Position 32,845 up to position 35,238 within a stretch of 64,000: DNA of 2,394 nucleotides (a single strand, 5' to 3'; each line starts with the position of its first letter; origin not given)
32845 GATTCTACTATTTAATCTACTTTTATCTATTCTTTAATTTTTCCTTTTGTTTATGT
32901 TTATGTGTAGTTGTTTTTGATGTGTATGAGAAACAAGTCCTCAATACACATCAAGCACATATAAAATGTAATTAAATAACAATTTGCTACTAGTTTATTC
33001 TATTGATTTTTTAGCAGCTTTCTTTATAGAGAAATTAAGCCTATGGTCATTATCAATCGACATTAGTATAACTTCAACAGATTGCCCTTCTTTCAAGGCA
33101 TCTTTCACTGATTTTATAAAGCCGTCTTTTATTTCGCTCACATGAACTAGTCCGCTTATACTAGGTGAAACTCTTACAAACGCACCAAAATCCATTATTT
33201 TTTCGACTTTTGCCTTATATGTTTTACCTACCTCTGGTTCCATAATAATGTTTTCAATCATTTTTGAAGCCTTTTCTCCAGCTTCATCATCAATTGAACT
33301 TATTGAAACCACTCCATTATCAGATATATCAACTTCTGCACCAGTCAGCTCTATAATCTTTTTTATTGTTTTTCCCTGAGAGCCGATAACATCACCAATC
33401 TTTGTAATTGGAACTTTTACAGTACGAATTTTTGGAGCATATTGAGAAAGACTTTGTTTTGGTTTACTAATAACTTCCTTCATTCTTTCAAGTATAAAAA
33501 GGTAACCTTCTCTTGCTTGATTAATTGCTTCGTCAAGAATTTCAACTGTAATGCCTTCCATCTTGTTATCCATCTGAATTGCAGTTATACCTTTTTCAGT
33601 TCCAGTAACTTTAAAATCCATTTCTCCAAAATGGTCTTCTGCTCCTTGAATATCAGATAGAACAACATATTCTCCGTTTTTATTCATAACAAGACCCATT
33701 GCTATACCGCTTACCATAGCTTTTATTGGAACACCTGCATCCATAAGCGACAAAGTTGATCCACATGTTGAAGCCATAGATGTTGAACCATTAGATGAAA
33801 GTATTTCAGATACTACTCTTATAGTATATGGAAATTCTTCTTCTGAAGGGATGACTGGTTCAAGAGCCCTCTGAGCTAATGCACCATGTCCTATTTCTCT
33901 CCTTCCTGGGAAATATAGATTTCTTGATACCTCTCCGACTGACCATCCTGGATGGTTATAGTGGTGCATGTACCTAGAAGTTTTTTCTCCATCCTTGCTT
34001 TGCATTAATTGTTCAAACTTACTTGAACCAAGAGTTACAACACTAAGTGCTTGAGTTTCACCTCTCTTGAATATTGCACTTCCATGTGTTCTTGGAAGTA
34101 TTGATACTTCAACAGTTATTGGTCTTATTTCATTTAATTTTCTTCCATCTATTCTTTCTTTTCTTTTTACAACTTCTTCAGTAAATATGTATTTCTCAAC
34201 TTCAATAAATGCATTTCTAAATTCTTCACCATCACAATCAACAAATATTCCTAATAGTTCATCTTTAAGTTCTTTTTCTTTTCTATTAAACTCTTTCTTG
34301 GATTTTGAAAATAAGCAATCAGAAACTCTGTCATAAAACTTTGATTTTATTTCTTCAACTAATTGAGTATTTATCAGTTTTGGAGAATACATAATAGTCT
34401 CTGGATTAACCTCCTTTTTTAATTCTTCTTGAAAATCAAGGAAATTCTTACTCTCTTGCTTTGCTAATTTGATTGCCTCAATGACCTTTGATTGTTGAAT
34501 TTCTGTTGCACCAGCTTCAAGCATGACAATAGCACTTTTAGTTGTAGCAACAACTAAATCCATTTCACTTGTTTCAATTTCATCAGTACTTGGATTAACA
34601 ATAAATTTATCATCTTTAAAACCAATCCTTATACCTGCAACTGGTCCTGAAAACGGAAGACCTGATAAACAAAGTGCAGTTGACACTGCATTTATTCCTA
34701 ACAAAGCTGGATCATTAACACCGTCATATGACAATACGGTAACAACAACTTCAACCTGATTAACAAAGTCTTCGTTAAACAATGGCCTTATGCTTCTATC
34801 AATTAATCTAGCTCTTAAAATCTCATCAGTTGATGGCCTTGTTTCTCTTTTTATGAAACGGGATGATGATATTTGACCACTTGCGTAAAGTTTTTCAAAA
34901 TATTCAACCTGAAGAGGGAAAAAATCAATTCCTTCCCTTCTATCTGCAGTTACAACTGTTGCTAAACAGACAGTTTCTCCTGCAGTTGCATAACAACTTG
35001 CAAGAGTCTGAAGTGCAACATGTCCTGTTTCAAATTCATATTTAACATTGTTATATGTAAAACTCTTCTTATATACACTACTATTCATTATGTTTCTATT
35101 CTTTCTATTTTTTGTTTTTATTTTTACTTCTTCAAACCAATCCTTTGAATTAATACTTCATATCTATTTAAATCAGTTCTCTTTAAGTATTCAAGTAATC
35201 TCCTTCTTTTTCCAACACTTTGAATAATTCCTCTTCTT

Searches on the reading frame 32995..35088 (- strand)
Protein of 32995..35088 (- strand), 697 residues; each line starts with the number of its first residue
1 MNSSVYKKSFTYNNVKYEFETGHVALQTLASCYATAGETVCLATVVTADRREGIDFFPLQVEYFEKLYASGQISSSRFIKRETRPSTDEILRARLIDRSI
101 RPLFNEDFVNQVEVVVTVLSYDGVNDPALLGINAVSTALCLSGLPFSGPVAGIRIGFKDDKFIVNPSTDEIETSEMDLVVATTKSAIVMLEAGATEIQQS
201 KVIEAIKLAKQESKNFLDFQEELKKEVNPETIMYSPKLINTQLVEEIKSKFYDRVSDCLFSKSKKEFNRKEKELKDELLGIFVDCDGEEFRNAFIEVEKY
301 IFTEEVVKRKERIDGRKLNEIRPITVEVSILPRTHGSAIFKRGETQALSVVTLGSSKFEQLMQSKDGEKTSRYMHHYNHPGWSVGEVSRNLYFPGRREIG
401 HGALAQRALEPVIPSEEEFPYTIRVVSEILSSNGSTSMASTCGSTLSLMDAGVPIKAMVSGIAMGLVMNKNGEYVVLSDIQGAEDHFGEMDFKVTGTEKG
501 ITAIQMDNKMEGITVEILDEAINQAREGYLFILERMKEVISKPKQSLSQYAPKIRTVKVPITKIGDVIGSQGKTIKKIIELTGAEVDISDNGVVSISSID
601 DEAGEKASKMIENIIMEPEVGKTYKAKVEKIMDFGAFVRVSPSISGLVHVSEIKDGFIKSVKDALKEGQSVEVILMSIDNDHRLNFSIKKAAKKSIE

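Call 88: search_protein_families(library=ncbifam, proteins=[window:32995-35088:-], max_evalue=1e-10)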
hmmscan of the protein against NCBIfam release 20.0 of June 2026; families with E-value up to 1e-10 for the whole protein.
window:32995-35088:- (697 aa): 19 families
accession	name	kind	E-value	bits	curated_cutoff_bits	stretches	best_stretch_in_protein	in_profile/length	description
NF008805.1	PRK11824.1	equivalog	4.4e-264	878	471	1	8-690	2-682/683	polyribonucleotide nucleotidyltransferase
TIGR03591.1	polynuc_phos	equivalog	4.5e-263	874.8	525.05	1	14-690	4-688/689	polyribonucleotide nucleotidyltransferase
TIGR02696.1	pppGpp_PNP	exception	1.5e-182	608.8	1106.75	1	17-684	19-716/720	guanosine pentaphosphate synthetase I/polyribonucleotide nucleotidyltransferase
TIGR02065.1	ECX1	equivalog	4.3e-38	130.9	318.7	1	306-541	3-227/230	exosome complex exonuclease Rrp41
NF006363.0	PRK08582.1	equivalog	6.4e-19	68.5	171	1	617-694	2-79/140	S1 domain-containing RNA-binding protein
NF005208.0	PRK06676.1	equivalog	5.2e-18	65.2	368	1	613-694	271-353/391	30S ribosomal protein S1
NF040579.1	S1_dom_CvfD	subfamily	8.4e-18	64.7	117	1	619-694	2-78/113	CvfD/Ygs/GSP13 family RNA-binding post-transcriptional regulator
NF005973.0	PRK08059.1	equivalog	1.1e-16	61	148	1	619-692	6-80/123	S1 domain-containing post-transcriptional regulator GSP13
NF000907.0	PRK00087.1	equivalog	3.2e-16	58.7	624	1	605-692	463-550/671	bifunctional 4-hydroxy-3-methylbut-2-enyl diphosphate reductase/30S ribosomal protein S1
NF004473.0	PRK05807.1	equivalog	1.4e-15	57.8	178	1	619-694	4-78/136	S1 domain-containing RNA-binding protein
NF004952.0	PRK06299.1-2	equivalog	1.7e-13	49.8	524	1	616-691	299-376/580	30S ribosomal protein S1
NF040578.1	S1_dom_Ygs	exception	4.1e-13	49.5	175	1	619-690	6-77/122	S1 domain-containing post-transcriptional regulator Ygs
NF004953.0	PRK06299.1-3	equivalog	5.9e-13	48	720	1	611-692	289-372/580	30S ribosomal protein S1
TIGR00717.1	rpsA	equivalog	2.7e-12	46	577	1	614-694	266-348/516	30S ribosomal protein S1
NF003282.1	PRK04282.1-1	equivalog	3.1e-12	46.1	280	0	304-352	14-62/267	exosome complex protein Rrp42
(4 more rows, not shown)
